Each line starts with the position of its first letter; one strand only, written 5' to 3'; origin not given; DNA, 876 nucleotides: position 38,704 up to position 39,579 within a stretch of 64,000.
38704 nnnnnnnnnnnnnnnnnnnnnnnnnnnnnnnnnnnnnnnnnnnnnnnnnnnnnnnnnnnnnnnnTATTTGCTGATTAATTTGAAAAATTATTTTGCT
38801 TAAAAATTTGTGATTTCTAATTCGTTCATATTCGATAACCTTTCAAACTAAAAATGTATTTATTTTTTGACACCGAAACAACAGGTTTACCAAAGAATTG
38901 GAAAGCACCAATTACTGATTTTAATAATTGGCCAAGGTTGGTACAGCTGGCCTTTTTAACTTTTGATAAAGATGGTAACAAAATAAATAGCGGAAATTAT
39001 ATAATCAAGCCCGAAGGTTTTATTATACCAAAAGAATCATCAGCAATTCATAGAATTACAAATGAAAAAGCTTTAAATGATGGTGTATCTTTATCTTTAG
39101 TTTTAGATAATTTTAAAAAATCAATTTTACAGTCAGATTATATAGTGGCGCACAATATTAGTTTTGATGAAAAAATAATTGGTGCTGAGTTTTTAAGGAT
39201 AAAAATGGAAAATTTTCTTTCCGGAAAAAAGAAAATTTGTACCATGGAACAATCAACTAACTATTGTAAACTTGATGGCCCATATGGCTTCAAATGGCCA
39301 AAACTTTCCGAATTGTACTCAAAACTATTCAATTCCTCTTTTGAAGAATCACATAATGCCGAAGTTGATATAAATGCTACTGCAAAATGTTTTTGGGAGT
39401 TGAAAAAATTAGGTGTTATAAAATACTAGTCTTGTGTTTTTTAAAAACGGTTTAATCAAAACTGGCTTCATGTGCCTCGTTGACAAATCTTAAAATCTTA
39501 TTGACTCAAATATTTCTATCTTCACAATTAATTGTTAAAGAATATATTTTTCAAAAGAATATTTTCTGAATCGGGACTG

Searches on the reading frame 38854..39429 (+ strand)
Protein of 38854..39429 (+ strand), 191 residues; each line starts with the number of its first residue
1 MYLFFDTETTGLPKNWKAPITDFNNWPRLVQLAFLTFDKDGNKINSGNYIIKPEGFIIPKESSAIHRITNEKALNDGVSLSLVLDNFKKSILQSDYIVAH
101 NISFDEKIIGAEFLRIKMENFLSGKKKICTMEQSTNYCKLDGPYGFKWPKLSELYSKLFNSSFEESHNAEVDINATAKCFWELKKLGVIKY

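Call 3: search_protein_families(library=pfam, proteins=[window:38854-39429:+], max_evalue=0.1)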
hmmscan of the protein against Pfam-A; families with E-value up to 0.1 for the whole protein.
window:38854-39429:+ (191 aa): 2 families
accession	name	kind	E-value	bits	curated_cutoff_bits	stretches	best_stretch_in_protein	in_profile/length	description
PF00929.31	RNase_T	-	7e-14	53.1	24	1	3-180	1-164/164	Exonuclease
PF13482.12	RNase_H_2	-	0.02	15.3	22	0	3-14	1-12/165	RNase_H superfamily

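Call 4: search_protein_families(library=padloc, proteins=[window:38854-39429:+], max_evalue=0.1)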
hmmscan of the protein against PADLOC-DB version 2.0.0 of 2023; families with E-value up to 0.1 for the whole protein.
window:38854-39429:+ (191 aa): 3 families
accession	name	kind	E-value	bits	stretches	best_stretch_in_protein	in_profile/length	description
PDLC01247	DEDDh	-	8.5e-28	95.7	1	3-180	1-138/139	"CAS-I,CAS-II,CAS-III,CAS-IV,CAS-V,CAS-VI; associated"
PDLC05027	PDC-S48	-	4.6e-14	50.3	1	2-179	6-162/411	-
PDLC05028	PDC-S48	-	4e-06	23.7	1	27-179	36-175/512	-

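Call 5: search_protein_families(library=ncbifam, proteins=[window:38854-39429:+], max_evalue=0.1)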
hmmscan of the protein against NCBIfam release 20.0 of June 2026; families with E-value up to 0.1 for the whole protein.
window:38854-39429:+ (191 aa): 17 families
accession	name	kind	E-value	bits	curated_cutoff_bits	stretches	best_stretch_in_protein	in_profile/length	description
NF004964.0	PRK06310.1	equivalog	1.6e-13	50.6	236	1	27-185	24-172/250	DNA polymerase III subunit epsilon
TIGR01405.1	polC_Gram_pos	equivalog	5.3e-13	47.6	1043.45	1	2-185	191-352/1211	DNA polymerase III subunit alpha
NF001688.0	PRK00448.1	equivalog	9.3e-13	46.6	873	1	2-184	425-585/1445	PolC-type DNA polymerase III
NF005927.0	PRK07942.1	subfamily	4.8e-10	39.5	186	1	4-183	11-176/232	DNA polymerase III subunit epsilon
NF006316.0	PRK08517.1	equivalog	4e-08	32.9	247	1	58-180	115-226/270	3'-5' exonuclease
NF004316.1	PRK05711.1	equivalog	7.8e-08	32.2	196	1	4-120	5-109/234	DNA polymerase III subunit epsilon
TIGR01406.1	dnaQ_proteo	equivalog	9.1e-08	32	222.7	1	5-125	5-115/231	DNA polymerase III subunit epsilon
NF005289.0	PRK06807.1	equivalog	2.8e-07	30.1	335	1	2-180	10-165/313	3'-5' exonuclease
NF005906.0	PRK07883.1-4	equivalog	3.1e-07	29.1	495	1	28-183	24-167/563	DEDD exonuclease domain-containing protein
NF004963.0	PRK06309.1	equivalog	9.4e-07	28.7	245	1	3-121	5-108/232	DNA polymerase III subunit epsilon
NF004719.0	PRK06063.1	equivalog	1.6e-06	27.3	389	1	26-134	32-133/331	DEDDh family exonuclease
NF005981.0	PRK08074.1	equivalog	2.4e-06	25.8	789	1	27-183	21-165/931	ATP-dependent DNA helicase DinG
NF005937.0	PRK07983.1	equivalog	4e-06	26.1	202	1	40-109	26-89/220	exodeoxyribonuclease X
NF004844.0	PRK06195.1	equivalog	4.5e-06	26.3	373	1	38-139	26-123/309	DNA polymerase III subunit epsilon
TIGR00573.1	dnaq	subfamily_domain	8.5e-06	25.4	71.5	1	44-138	40-129/217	exonuclease, DNA polymerase III, epsilon subunit family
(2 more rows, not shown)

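Call 6: search_protein_families(library=phrogs, proteins=[window:38854-39429:+], max_evalue=0.1)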
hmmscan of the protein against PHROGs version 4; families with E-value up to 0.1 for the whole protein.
window:38854-39429:+ (191 aa): 5 families
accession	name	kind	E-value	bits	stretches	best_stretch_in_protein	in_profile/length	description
phrog_192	-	DNA, RNA and nucleotide metabolism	6.9e-35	122.1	1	1-186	107-273/397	DNA polymerase exonuclease subunit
phrog_14632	-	DNA, RNA and nucleotide metabolism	3.2e-06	27.1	1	5-119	87-187/380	DNA polymerase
phrog_403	-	DNA, RNA and nucleotide metabolism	0.0097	15.8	1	87-138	134-185/321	DNA polymerase exonuclease subunit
phrog_17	-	DNA, RNA and nucleotide metabolism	0.014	14.3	1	2-131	672-761/1445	DNA polymerase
phrog_23234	-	unknown function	0.078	14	0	68-110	6-44/75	-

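Call 41: find_homologous_proteins(query=window:38854-39429:+, max_evalue=0.001)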
Query window:38854-39429:+ (191 aa): 6372 proteins with E <= 0.001 among 6427 candidates; the best 120 are listed.
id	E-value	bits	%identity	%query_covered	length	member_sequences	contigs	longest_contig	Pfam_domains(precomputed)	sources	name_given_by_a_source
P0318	1.2e-118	412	94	100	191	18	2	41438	PF00929.32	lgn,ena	-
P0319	3.9e-106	371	85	100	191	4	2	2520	PF00929.32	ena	-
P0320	1.7e-97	343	78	99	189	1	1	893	PF00929.32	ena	-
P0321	1.2e-94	334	76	99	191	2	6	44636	PF00929.32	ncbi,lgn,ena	-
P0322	2.2e-94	333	76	99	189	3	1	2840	PF00929.32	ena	-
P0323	1.0e-91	324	74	99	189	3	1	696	PF00929.32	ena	-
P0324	1.9e-89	317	70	99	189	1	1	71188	PF00929.32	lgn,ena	-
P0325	1.9e-89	317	71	99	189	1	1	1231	PF00929.32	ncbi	-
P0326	3.1e-89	316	87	86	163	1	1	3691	PF00929.32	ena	-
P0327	3.9e-89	316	70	99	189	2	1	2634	PF00929.32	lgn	-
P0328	6.6e-89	315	70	99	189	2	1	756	PF00929.32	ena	-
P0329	8.2e-89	314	70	99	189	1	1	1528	PF00929.32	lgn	-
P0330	9.8e-89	314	71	99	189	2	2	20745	PF00929.32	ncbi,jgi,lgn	jgi:DNA polymerase-3 subunit epsilon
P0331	1.3e-88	314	70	99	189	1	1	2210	PF00929.32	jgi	-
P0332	2.5e-88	313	69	99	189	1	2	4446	PF00929.32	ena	-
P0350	5.6e-87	309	69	99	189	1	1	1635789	PF00929.32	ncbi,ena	-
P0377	5.1e-86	305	70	98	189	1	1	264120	PF00929.32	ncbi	-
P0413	2.8e-85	303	67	99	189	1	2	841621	PF00929.32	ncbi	-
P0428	4.8e-85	302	68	99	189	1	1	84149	PF00929.32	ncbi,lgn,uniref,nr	ncbi:3'-5' exonuclease [Acetobacteroides hydrogenigenes]|uniref:DNA polymerase-3 subunit epsilon n=1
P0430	4.9e-85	302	68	99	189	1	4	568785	PF00929.32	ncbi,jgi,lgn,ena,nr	ncbi:MAG: 3'-5' exonuclease [Bacteroidetes bacterium HGW-Bacteroidetes-6]|jgi:DNA polymerase III eps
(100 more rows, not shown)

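Call 42: find_encoding_contigs(protein=P0350, flank=4000, max_places=1)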
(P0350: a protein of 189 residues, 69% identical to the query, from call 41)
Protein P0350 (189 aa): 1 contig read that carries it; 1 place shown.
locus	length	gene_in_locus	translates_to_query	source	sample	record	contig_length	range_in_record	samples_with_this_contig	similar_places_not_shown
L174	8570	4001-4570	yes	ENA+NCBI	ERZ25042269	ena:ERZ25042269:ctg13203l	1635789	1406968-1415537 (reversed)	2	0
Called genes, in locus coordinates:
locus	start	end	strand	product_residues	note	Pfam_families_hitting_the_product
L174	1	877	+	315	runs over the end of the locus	PF00781:DAGK_cat, PF19279:YegS_C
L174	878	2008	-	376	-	PF05096:Glu_cyclase_2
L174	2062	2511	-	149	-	-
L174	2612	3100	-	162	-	PF00903:Glyoxalase, PF12681:Glyoxalase_2, PF22677:Ble-like_N (faint)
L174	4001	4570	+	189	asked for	PF00929:RNase_T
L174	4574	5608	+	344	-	PF13289:SIR2_2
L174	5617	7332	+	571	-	PF01935:DUF87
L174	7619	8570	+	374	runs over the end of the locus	PF03403:PAF-AH_p_II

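Call 43: find_encoding_contigs(protein=P0428, flank=4000, max_places=1)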
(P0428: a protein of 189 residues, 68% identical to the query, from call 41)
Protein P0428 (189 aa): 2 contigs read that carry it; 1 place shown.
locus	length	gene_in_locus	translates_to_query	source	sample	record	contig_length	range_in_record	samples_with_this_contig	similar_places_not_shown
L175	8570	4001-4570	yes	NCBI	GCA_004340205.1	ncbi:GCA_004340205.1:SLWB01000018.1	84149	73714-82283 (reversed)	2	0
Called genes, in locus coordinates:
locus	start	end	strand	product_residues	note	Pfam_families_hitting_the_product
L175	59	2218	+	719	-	PF02463:SMC_N, PF11398:DUF2813, PF13175:AAA_15, PF13476:AAA_23, PF13514:AAA_27 (faint), PF13304:AAA_21, PF20469:OLD-like_TOPRIM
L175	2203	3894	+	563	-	PF00580:UvrD-helicase, PF13245:AAA_19, PF01443:Viral_helicase1 (faint), PF13361:UvrD_C, PF13538:UvrD_C_2 (faint)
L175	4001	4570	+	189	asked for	PF00929:RNase_T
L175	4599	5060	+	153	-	PF08239:SH3_3, PF12587:DUF3761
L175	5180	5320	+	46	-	PF07295:DUF1451, PF09723:Zn_ribbon_8 (weak)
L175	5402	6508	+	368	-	PF14281:PDDEXK_4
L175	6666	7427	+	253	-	-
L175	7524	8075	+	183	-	PF11066:DUF2867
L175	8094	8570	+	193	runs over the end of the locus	-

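Call 44: find_encoding_contigs(protein=P0413, flank=4000, max_places=1)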
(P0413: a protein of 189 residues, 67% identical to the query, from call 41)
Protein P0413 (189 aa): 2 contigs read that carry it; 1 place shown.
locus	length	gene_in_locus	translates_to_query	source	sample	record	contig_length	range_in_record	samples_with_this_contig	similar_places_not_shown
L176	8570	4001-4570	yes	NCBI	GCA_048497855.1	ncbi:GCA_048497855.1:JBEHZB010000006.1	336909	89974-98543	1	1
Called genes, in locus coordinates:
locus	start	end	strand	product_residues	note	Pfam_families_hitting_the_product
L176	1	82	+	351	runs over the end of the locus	PF01869:BcrAD_BadFG (faint), PF02543:Carbam_trans_N (faint), PF00814:TsaD, PF22521:HypF_C_2 (faint)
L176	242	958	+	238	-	PF02475:TRM5-TYW2_MTfase (weak), PF01170:UPF0020 (weak), PF06325:PrmA, PF05175:MTS, PF13649:Methyltransf_25, PF13847:Methyltransf_31, PF08241:Methyltransf_11 (weak), PF08242:Methyltransf_12, +1 more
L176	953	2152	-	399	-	PF05222:AlaDh_PNT_N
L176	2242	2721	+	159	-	PF07743:HSCB_C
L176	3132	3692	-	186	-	-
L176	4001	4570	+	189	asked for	PF00929:RNase_T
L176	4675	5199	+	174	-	-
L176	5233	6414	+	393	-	PF13289:SIR2_2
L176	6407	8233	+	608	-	PF01580:FtsK_SpoIIIE (faint), PF01935:DUF87, PF10412:TrwB_AAD_bind (faint), PF12846:AAA_10 (faint)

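Call 46: search_protein_families(library=padloc, proteins=[L174:4574-5608:+, L174:5617-7332:+, L176:4675-5199:+, L175:59-2218:+], max_evalue=0.001)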
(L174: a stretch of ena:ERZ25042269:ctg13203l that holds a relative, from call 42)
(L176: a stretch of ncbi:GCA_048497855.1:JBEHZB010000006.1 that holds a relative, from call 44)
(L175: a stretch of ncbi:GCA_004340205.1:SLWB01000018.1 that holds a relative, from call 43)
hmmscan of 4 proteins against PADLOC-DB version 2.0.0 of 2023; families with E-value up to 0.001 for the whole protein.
L174:4574-5608:+ (344 aa): 29 families (the best 25 are shown)
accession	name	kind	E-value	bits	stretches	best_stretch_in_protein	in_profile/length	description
PDLC04081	SIR2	-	3.1e-114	379.8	1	1-343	1-344/345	-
PDLC04093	SIR2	-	1.1e-39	134.6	1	18-305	24-313/395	-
PDLC04084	SIR2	-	4.3e-38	129.6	1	16-307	40-354/414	-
PDLC04094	SIR2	-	6.7e-31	105.9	1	16-295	21-294/399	-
PDLC02186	SIR2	-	1.2e-29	101.6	1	16-293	27-332/412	-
PDLC04076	SIR2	-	2.5e-29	100.7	1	112-316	138-348/406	-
PDLC04088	SIR2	-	2.9e-28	97.1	1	118-305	150-338/390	-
PDLC04087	SIR2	-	8e-28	95.3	1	23-315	23-305/343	-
PDLC04090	SIR2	-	7.6e-27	92.5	1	131-308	180-363/426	-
PDLC04082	SIR2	-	1.5e-24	84.6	1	95-302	89-291/345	-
PDLC04079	SIR2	-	1.2e-23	81.4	1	119-310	168-369/430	-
PDLC02408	Aga_SIR2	-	7.6e-22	75.8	1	98-300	113-291/343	Class II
PDLC04075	SIR2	-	7.7e-21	72.3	1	101-296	149-346/414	-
PDLC04086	SIR2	-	1e-20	72.4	1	110-320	108-325/361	-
PDLC02414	Aga_SIR2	-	1.9e-20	71.4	1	99-302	85-264/313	-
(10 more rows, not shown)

L174:5617-7332:+ (571 aa): 16 families
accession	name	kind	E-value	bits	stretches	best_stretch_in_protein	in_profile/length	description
PDLC04105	HerA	-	3e-164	545.8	1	4-569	8-573/576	-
PDLC02188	HerA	-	7.1e-102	340.1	2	317-567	319-578/578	-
PDLC04104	HerA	-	1.1e-93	312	1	209-568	3-374/379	-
PDLC04102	HerA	-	6.4e-77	257.4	2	332-554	414-642/654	-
PDLC04098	HerA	-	1.9e-68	229.7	2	261-567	383-685/686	-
PDLC04106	HerA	-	1.4e-66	223.4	2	329-567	421-664/667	-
PDLC02185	HerA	-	5e-62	208.4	2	357-551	384-581/585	-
PDLC04101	HerA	-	1.7e-60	202.8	1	70-395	54-397/400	-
PDLC04100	HerA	-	1.2e-59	200.5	2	358-554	382-577/580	-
PDLC04103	HerA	-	1.7e-58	196.4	2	332-550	358-575/579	-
PDLC04097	HerA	-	6.4e-43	145.3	2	372-550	428-612/618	-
PDLC04107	HerA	-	5.6e-33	112.3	1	62-296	46-304/306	-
PDLC04099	HerA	-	2e-21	74.3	1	71-221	53-212/214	-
PDLC04140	mad8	-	4.7e-20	70.3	1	169-497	18-266/314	mads_8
PDLC01055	HerA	-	1.8e-15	54.7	2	377-489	382-483/532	Type III coevolved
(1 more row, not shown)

L176:4675-5199:+ (174 aa): 0 families

L175:59-2218:+ (719 aa): 145 families (the best 25 are shown)
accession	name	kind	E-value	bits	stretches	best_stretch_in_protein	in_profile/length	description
PDLC00069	GajA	-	8.3e-287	951.2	1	1-719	1-685/687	AAA ATPase domain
PDLC00077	GajA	-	1.7e-161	536.8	1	1-537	1-508/616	AAA ATPase domain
PDLC00091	GajA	-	4.5e-108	360.7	1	1-719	1-621/627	AAA ATPase domain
PDLC00096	GajA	-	2.2e-94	315.4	1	1-719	1-614/630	AAA ATPase domain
PDLC00071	GajA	-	1.8e-78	262.8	2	157-595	121-498/588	AAA ATPase domain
PDLC00070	GajA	-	4.2e-76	254.8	1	1-628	1-554/596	AAA ATPase domain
PDLC00099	GajA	-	9.8e-76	254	1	1-719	1-619/626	AAA ATPase domain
PDLC00064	GajA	-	4.3e-67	225.1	1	288-719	83-458/464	AAA ATPase domain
PDLC00083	GajA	-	1.5e-63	213.2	2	110-718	83-636/639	AAA ATPase domain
PDLC00080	GajA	-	3.2e-63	212.5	1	1-719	1-620/622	AAA ATPase domain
PDLC00065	GajA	-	3e-56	189.5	1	1-718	1-664/670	AAA ATPase domain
PDLC00072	GajA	-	1e-53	180.9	1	1-457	1-454/709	AAA ATPase domain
PDLC00073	GajA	-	1.2e-52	177.7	2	119-535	83-474/589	AAA ATPase domain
PDLC00063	GajA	-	3e-52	176.1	1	1-550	1-549/679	AAA ATPase domain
PDLC00092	GajA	-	2.6e-50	169.5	1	1-527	1-470/604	AAA ATPase domain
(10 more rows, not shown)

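Call 62: find_encoding_contigs(protein=P0430, flank=4000, max_places=1)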
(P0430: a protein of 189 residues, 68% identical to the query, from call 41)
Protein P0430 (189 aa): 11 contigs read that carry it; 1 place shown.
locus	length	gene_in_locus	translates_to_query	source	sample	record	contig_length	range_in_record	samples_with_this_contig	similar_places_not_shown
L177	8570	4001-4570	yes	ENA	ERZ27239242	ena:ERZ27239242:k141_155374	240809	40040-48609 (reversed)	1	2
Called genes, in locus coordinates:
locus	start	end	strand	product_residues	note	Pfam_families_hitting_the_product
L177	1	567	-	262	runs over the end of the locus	PF08447:PAS_3 (weak), PF00196:GerE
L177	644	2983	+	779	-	PF13620:CarboxypepD_reg, PF13715:CarbopepD_reg_2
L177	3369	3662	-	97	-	PF12675:DUF3795 (faint)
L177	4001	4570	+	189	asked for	PF00929:RNase_T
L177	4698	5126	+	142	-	PF00903:Glyoxalase (faint)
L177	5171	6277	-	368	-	-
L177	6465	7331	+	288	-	PF03976:PPK2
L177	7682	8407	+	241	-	-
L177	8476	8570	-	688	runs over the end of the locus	PF18962:Por_Secre_tail (weak)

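Call 63: find_encoding_contigs(protein=P0377, flank=4000, max_places=1)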
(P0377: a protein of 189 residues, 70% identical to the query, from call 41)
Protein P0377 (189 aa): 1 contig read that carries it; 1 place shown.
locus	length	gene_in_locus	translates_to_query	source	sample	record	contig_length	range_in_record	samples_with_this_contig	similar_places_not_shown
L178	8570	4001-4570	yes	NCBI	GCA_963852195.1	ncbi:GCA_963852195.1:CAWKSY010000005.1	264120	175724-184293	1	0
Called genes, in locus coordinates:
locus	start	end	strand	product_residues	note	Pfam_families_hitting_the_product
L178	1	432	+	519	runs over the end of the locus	PF00144:Beta-lactamase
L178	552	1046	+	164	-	-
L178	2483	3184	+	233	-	PF20260:PUA_4, PF04452:Methyltrans_RNA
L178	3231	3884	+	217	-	PF13709:DUF4159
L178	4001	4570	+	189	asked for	PF00929:RNase_T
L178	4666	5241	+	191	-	PF02525:Flavodoxin_2 (faint), PF03358:FMN_red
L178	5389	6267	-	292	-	-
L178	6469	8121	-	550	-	PF00365:PFK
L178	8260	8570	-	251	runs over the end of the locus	PF01182:Glucosamine_iso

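Call 82: search_dna_similar(query=window:38854-39429:+, collection=phages, mode=protein, max_evalue=1e-10, max_rows=12)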
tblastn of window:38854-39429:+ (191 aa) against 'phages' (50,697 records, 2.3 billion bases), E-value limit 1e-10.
Records with a match: 141; places in all: 141; records where one place covers at least 80% of the query: 141.
Best place of each record, by identity: <60% 141.
By first word of the organism name: Caulobacter 39; Pseudomonas 38; Vibrio 19; Brevundimonas 7; Parabacteroides 6; Dinoroseobacter 3; Bacteroides 2; Bacteriophage 2; Bertelyvirus 2; Shewanella 2; and 16 more.
By host as written in the record: Caulobacter vibrioides CB15 22; Pseudomonas aeruginosa 17; - 10; Vibrio crassostreae 10; Caulobacter crescentus 6; Brevundimonas pondensis LVF1 6; Caulobacter vibrioides 6; Caulobacter crescentus NA1000 6; and 42 more.
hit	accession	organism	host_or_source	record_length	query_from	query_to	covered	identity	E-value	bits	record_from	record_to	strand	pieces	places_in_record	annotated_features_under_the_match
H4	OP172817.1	Parabacteroides phage PD691P4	Parabacteroides distasonis DA691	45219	3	189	98%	41.1%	4e-35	135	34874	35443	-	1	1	hypothetical protein (x2)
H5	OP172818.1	Parabacteroides phage PD691P6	Parabacteroides distasonis DA691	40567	3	189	98%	40.7%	7e-35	134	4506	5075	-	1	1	hypothetical protein (x2)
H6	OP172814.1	Parabacteroides phage PD482P1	Parabacteroides distasonis DA482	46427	3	189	98%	40.1%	4e-34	132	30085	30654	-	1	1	hypothetical protein (x2)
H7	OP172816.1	Parabacteroides phage PD691P3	Parabacteroides distasonis DA691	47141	3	189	98%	40.1%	4e-34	132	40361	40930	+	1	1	hypothetical protein (x2)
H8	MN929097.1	Parabacteroides phage PDS1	Parabacteroides distasonis APCS2/PD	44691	4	190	98%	39.3%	3e-30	121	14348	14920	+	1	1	DNA polymerase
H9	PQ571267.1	Bacteroides phage BKO1-3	Bacteroides koreensis HM3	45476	4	190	98%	38.8%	2e-29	119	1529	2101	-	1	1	DNA polymerase exonuclease subunit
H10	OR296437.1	Bacteroides phage C1_85S2P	Bacteroides uniformis MB20-85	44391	4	190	98%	38.8%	3e-29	119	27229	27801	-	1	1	DNA polymerase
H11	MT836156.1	Bacteriophage sp.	human fecal samples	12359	4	190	98%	38.8%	5e-29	118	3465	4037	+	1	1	record has no annotation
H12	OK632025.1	Elizabethkingia phage TCUEAP2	Elizabethkingia anophelis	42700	3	190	98%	38.2%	1e-27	114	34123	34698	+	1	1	DNA polymerase III alpha subunit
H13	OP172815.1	Parabacteroides phage PD491P1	Parabacteroides distasonis DA491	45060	4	190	98%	37.9%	3e-28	116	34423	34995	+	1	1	hypothetical protein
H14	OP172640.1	Alistipes phage AS73P1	Alistipes shahii DA73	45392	4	190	98%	37.8%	9e-29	117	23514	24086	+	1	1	hypothetical protein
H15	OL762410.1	Vibrio phage vB_ValP_FGH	Vibrio alginolyticus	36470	3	185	96%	37.9%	2e-25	107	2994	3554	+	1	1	DNA polymerase III alpha subunit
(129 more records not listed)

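Call 93: search_solved_structures(query=window:38854-39429:+, max_evalue=0.00001)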
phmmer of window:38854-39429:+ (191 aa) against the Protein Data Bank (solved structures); distinct sequences matched with E-value up to 0.00001: 0.
